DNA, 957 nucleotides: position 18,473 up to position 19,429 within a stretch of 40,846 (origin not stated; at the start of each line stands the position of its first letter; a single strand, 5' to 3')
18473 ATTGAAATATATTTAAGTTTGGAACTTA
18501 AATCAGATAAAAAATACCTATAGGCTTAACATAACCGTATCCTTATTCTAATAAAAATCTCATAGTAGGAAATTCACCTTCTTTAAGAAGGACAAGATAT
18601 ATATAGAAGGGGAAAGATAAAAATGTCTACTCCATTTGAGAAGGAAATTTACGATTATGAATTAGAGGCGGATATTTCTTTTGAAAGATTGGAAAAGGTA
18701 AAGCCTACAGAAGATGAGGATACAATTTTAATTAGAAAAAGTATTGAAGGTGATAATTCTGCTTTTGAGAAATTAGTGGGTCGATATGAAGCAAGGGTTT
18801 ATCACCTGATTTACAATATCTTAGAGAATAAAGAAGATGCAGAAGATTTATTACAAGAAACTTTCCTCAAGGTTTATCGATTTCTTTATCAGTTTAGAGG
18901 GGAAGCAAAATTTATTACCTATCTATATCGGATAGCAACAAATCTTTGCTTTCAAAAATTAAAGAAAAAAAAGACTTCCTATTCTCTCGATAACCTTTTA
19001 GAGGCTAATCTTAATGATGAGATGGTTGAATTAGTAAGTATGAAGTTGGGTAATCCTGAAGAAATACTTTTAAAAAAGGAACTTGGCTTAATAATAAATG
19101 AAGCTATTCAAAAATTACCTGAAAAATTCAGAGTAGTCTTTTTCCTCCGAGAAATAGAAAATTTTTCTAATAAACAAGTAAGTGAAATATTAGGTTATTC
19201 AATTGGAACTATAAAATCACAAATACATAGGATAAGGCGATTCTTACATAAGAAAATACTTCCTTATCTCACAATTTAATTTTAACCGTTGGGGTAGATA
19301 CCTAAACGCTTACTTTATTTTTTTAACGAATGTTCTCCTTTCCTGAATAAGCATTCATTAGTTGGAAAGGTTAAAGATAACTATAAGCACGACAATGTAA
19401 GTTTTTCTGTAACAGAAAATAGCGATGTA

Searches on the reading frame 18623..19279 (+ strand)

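Call 19: search_protein_families(library=pfam, proteins=[window:18623-19279:+], max_evalue=0.001)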
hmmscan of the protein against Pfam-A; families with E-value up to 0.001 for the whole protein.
window:18623-19279:+ (218 aa): 4 families
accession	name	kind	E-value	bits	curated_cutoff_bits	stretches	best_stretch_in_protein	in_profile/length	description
PF04542.20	Sigma70_r2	-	1.3e-16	60.6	24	1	51-117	1-69/71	Sigma-70 region 2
PF08281.18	Sigma70_r4_2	-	1.3e-13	50.8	25.7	1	157-208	3-54/54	Sigma-70, region 4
PF04545.22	Sigma70_r4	-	7.6e-06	25.8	24.1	1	161-206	1-46/50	Sigma-70, region 4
PF07638.17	Sigma70_ECF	-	7.9e-05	23.1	21.1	1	34-211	5-182/185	ECF sigma factor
